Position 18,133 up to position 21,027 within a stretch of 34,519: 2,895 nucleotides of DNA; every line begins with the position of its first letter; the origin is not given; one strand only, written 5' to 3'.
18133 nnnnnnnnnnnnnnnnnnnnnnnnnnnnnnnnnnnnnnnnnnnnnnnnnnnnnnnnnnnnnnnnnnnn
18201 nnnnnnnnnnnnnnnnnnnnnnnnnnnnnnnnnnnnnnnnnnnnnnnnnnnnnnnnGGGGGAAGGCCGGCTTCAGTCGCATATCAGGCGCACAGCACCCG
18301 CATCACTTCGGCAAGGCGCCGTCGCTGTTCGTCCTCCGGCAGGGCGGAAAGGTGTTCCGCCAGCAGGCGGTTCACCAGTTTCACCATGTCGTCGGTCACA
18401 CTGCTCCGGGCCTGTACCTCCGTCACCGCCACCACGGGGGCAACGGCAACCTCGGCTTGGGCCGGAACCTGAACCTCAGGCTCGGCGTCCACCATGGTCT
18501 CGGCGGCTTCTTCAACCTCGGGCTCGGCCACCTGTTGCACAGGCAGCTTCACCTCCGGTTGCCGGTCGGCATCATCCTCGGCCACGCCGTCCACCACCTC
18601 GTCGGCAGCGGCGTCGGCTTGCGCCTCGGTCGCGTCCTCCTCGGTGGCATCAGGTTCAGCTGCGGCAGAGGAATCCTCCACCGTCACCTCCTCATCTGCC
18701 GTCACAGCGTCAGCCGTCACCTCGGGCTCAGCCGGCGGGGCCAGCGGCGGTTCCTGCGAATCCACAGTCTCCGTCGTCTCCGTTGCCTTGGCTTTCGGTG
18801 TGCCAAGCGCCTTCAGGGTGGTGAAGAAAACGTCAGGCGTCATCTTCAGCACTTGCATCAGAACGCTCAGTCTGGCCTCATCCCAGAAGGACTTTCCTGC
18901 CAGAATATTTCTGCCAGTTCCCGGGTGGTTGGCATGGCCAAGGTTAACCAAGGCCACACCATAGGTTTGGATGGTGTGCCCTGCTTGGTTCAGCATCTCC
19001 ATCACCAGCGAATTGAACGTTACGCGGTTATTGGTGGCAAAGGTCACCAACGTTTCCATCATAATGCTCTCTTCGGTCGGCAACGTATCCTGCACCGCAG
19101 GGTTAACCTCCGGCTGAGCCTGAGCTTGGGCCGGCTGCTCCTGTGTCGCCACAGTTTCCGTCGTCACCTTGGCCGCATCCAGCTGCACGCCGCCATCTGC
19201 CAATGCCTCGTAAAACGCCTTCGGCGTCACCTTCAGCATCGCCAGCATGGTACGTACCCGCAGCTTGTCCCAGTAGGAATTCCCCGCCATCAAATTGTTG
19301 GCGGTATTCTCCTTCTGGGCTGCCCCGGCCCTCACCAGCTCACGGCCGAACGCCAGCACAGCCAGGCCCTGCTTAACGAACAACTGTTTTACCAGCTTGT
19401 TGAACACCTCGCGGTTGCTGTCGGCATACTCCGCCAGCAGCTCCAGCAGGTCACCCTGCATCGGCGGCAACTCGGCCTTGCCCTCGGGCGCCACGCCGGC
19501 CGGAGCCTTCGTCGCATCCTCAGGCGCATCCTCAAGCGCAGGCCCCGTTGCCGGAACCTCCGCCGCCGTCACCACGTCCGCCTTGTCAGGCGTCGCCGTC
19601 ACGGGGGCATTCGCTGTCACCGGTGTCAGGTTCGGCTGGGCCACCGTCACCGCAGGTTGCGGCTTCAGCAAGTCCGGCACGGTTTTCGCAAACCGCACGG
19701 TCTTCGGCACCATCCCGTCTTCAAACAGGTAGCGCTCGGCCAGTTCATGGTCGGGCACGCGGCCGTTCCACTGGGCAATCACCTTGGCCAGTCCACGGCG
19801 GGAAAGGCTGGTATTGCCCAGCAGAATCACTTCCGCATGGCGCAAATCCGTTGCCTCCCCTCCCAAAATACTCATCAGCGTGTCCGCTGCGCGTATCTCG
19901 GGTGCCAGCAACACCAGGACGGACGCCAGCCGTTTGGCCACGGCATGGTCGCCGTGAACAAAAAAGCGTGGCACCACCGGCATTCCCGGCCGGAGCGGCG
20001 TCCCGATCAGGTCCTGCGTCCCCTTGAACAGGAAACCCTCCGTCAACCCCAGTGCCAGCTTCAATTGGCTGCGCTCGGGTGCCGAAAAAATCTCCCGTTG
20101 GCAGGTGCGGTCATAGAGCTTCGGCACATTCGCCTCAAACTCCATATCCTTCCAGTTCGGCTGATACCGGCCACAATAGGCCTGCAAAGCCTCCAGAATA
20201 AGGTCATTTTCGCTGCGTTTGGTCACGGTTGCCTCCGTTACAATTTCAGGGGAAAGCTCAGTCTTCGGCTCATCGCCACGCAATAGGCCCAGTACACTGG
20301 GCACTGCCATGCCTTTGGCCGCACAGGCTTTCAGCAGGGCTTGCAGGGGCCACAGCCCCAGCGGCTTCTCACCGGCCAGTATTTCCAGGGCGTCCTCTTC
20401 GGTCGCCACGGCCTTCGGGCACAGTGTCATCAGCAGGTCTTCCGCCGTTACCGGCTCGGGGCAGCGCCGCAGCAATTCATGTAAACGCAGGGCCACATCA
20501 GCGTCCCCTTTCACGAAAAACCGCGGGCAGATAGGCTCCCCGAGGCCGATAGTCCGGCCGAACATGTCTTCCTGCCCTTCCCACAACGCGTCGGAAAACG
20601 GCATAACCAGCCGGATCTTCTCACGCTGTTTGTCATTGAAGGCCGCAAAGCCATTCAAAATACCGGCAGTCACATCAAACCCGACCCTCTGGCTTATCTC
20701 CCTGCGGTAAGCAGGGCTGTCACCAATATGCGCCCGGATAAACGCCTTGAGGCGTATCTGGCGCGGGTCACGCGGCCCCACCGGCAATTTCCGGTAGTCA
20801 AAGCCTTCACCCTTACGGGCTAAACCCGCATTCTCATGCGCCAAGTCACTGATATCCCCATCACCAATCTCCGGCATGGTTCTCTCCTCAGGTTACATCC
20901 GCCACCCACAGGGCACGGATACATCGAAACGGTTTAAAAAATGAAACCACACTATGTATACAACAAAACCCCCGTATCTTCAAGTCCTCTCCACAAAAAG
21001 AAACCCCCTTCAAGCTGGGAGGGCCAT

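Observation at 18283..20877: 864-aa protein built from duplicated HTH-like modules with hyper-acidic linkers; no family assignment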

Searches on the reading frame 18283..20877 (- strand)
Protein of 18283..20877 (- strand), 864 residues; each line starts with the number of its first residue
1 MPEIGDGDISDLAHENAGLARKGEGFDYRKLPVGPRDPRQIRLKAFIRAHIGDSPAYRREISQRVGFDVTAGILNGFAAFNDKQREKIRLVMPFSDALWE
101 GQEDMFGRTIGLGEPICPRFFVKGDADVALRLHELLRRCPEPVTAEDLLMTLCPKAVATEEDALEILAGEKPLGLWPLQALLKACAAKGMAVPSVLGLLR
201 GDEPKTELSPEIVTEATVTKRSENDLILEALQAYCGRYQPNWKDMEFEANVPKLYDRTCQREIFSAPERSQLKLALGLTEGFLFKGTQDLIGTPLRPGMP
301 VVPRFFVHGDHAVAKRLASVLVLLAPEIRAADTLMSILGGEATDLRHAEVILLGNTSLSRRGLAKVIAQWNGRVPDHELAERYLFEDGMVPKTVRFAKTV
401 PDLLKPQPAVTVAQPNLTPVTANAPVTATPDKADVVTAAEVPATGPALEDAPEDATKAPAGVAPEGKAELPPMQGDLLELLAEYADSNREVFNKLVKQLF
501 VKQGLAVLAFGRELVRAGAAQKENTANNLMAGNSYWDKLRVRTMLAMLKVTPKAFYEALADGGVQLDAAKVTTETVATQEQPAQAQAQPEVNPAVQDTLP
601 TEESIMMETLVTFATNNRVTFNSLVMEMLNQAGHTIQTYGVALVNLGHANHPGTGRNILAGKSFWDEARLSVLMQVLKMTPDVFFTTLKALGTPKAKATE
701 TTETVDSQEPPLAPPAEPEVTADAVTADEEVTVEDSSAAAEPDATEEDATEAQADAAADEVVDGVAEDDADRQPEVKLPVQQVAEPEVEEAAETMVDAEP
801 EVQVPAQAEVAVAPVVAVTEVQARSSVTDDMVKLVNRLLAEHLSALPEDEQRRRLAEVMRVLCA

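Call 3: search_protein_families(library=pfam, proteins=[window:18283-20877:-], max_evalue=1)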
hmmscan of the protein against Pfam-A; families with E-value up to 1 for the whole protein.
window:18283-20877:- (864 aa): 0 families

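Call 4: search_protein_families(library=ncbifam, proteins=[window:18283-20877:-], max_evalue=1)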
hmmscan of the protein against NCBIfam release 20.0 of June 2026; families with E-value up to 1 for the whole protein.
window:18283-20877:- (864 aa): 0 families

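Call 8: find_homologous_proteins(query=window:18283-20877:-)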
Query window:18283-20877:- (864 aa): 1 proteins with E <= 0.001 among 8000 candidates.
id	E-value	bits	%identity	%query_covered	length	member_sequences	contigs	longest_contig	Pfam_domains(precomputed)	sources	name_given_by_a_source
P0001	0.0e+0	1817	96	100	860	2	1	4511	-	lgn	-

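Call 13: find_encoding_contigs(protein=P0001, flank=10000)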
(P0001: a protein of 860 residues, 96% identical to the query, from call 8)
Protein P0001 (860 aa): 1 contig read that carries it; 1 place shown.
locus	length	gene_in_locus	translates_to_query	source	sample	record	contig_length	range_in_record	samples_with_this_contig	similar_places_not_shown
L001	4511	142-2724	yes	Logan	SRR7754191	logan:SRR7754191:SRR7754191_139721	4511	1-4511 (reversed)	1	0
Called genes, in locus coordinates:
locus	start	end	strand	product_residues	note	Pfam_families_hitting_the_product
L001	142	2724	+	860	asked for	-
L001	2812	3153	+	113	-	-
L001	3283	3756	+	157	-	-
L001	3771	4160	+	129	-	PF00072:Response_reg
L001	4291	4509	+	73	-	?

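Call 14: find_related_loci(query=window:18283-20877:-, collection=genome_contigs, flank=10000)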
Query window:18283-20877:- (864 aa) in genome_contigs; peptide patterns used: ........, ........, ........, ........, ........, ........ (x = any residue, [..] = any of these).
34 stretches matched a pattern, but none encodes a relative of the query by tblastn (E <= 1e-3).

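Call 20: search_solved_structures(query=window:18283-20877:-, max_evalue=10, show_alignments=2)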
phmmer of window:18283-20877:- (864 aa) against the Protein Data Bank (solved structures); distinct sequences matched with E-value up to 10: 2.
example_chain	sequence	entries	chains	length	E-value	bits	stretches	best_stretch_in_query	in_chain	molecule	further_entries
9mgw_E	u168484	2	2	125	0.12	14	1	419-483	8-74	PSAE1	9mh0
5fgm_A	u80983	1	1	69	1.5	10.3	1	256-299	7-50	ECF RNA polymerase sigma factor SigR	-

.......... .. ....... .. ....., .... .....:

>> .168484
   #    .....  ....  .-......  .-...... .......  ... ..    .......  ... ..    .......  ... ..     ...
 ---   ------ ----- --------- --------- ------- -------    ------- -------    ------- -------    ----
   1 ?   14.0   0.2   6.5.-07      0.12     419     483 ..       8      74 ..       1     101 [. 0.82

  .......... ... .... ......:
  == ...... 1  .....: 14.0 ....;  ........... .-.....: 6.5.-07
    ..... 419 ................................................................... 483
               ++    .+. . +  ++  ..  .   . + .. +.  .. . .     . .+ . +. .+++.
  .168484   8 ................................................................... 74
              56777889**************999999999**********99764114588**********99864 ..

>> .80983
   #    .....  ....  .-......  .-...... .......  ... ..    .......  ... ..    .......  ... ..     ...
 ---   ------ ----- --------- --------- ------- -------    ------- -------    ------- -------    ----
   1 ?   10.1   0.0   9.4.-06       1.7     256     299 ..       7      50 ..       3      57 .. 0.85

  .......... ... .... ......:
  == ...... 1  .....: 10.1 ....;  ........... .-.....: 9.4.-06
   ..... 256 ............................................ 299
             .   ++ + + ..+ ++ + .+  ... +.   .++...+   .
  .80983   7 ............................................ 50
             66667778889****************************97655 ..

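Call 21: search_protein_families(library=phrogs, proteins=[window:18283-20877:-], max_evalue=1)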
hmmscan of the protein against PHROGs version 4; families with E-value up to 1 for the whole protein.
window:18283-20877:- (864 aa): 0 families

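Call 23: search_protein_representatives(protein=window:18283-20877:-)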
Query: 864 residues. Proteins with E-value up to 0.001 (for the whole library): 7; up to 1e-10: 1; up to 1e-30: 1. The best 7 are listed.
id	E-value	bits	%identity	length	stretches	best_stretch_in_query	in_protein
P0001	0.0e+00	1816.8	97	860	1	1-864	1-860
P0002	8.9e-09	50.8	29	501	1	46-212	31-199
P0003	2.0e-08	49.6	29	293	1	37-200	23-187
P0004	8.1e-08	47.6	38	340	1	105-222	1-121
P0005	1.3e-05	40.3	28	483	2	415-604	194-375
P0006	1.7e-05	39.9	32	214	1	251-373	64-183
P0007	6.5e-04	34.7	28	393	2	580-750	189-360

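Call 25: search_protein_families(library=pfam, proteins=[P0002, P0003, P0004, P0005, P0006, P0007], max_evalue=0.1)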
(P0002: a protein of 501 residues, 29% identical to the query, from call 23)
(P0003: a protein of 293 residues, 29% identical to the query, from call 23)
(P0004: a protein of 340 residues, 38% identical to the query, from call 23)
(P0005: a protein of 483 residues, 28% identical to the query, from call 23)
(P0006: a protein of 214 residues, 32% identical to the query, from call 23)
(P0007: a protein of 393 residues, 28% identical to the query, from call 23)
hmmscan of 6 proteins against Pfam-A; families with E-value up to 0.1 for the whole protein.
P0002 (501 aa): 0 families

P0003 (293 aa): 0 families

P0004 (340 aa): 3 families
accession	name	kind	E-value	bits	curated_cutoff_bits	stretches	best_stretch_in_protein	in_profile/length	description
PF08614.16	ATG16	-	0.00039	21.1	33.7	1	174-292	71-167/200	Autophagy protein 16 (ATG16)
PF11221.13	Med21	-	0.022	15.5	37.3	1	194-265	72-143/144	Subunit 21 of Mediator complex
PF12128.14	DUF3584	-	0.098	10.5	31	0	189-312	615-736/1191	Protein of unknown function (DUF3584)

P0005 (483 aa): 1 family
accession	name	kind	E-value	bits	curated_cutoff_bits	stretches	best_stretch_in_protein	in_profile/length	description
PF13560.12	HTH_31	-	0.026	15.2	27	0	36-76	17-58/64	Helix-turn-helix domain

P0006 (214 aa): 1 family
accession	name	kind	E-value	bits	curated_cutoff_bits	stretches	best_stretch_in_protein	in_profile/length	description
PF20058.4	DUF6457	-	0.02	15.2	27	1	80-119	10-48/80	Domain of unknown function (DUF6457)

P0007 (393 aa): 5 families
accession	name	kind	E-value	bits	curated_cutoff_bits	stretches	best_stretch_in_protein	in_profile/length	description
PF04542.20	Sigma70_r2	-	9e-13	48.3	24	1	27-86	9-70/71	Sigma-70 region 2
PF22029.2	PhyR_sigma2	-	4.2e-06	27.1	27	1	33-72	14-53/55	Sigma2 domain of PhyR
PF08281.18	Sigma70_r4_2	-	4.2e-05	23.5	25.7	1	112-164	2-54/54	Sigma-70, region 4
PF07638.17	Sigma70_ECF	-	0.0068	16.7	21.1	1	35-166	43-181/185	ECF sigma factor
PF04545.22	Sigma70_r4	-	0.0078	16.2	24.1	1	118-165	2-49/50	Sigma-70, region 4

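Call 38: find_encoding_contigs(protein=P0005, flank=10000)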
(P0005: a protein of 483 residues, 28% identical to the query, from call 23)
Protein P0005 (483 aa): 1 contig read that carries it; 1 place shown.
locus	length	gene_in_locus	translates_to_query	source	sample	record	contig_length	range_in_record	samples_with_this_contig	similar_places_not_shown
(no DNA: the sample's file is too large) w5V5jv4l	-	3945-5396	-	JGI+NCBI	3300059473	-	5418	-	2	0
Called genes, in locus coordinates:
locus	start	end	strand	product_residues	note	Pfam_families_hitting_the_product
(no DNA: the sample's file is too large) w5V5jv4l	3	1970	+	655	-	PF05170:AsmA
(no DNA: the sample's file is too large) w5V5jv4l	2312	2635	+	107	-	PF13453:Zn_ribbon_TFIIB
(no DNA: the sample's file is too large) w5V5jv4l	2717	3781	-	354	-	PF13392:HNH_3 (weak)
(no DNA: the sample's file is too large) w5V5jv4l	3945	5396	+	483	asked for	-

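Call 39: find_encoding_contigs(protein=P0007, flank=10000)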
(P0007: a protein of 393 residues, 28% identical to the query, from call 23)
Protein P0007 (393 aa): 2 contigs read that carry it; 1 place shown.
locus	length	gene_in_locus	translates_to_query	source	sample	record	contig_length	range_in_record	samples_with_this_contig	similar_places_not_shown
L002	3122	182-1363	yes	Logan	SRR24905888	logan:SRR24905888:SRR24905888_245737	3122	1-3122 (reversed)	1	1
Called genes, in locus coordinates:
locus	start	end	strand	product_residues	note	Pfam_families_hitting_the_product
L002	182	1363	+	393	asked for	PF04542:Sigma70_r2, PF22029:PhyR_sigma2 (weak)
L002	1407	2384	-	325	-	PF18723:HMUDK_hel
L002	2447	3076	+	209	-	PF01612:DNA_pol_A_exo1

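Call 40: find_encoding_contigs(protein=P0002, flank=10000)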
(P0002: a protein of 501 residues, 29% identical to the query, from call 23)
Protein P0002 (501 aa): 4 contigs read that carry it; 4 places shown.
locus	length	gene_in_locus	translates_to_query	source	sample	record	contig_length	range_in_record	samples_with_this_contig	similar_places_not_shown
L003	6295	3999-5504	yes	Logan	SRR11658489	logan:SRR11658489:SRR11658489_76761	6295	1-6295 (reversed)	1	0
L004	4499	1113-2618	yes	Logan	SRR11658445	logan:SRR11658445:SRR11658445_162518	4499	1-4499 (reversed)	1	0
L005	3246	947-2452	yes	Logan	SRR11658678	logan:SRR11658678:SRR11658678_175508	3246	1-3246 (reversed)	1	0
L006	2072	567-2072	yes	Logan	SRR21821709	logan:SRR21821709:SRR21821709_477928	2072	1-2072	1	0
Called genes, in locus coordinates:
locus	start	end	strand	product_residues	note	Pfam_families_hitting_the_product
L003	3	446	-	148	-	?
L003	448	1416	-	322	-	PF02628:COX15-CtaA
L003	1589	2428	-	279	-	PF04378:RsmJ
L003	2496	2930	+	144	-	PF02566:OsmC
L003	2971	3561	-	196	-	-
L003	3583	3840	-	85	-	-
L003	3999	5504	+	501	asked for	-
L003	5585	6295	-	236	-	?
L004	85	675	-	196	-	-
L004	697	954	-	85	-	-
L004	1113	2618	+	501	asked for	-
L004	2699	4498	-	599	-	?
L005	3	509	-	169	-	?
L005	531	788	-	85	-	-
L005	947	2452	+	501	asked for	-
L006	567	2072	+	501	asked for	?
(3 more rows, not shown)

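Call 41: find_encoding_contigs(protein=P0003, flank=10000)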
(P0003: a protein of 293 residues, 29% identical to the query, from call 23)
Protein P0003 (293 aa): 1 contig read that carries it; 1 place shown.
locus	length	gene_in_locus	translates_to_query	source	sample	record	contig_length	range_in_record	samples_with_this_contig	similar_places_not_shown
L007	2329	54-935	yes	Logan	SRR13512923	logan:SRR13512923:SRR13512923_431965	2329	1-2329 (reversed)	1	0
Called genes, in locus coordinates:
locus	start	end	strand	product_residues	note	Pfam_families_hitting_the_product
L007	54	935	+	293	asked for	-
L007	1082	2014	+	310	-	-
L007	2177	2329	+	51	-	?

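Call 42: find_encoding_contigs(protein=P0006, flank=10000)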
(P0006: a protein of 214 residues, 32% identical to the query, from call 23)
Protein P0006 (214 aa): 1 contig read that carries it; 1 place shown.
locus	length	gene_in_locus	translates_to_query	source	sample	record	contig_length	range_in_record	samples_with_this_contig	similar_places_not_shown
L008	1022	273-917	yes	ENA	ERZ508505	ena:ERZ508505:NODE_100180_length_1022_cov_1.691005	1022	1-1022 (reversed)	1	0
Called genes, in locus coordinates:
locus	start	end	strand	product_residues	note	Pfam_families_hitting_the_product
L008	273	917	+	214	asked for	-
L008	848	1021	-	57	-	?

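Call 43: find_encoding_contigs(protein=P0004, flank=10000)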
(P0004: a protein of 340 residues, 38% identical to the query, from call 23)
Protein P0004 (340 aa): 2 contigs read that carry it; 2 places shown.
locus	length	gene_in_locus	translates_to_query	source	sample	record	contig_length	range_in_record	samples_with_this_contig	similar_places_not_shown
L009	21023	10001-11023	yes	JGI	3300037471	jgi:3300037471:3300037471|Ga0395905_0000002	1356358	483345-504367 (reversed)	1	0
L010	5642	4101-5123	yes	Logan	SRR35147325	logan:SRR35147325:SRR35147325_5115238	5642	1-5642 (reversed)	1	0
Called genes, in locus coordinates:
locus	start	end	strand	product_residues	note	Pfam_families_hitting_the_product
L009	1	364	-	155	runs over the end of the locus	-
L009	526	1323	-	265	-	PF00510:COX3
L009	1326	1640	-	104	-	-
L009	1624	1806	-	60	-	-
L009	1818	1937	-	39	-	-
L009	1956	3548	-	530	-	PF00115:COX1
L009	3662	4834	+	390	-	PF17785:PUA_3, PF10672:Methyltrans_SAM, PF03602:Cons_hypoth95, PF05175:MTS, PF13649:Methyltransf_25 (weak), PF13847:Methyltransf_31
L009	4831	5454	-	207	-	PF04442:CtaG_Cox11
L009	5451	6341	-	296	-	PF01040:UbiA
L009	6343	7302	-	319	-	PF02628:COX15-CtaA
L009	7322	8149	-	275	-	PF04378:RsmJ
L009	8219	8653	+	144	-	PF02566:OsmC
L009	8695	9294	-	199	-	-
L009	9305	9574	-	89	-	-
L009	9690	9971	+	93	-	-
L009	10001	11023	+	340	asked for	-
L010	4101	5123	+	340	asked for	-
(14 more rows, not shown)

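Call 65: find_related_loci(query=P0007, collection=viral_contigs, flank=10000)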
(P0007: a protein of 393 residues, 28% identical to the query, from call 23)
Query P0007 (393 aa) in viral_contigs; peptide patterns used: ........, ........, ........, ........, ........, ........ (x = any residue, [..] = any of these).
51 stretches matched a pattern, but none encodes a relative of the query by tblastn (E <= 1e-3).

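Call 66: find_related_loci(query=window:18283-20877:-, collection=viral_contigs, flank=10000)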
Query window:18283-20877:- (864 aa) in viral_contigs; peptide patterns used: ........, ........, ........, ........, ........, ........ (x = any residue, [..] = any of these).
4 stretches matched a pattern, but none encodes a relative of the query by tblastn (E <= 1e-3).
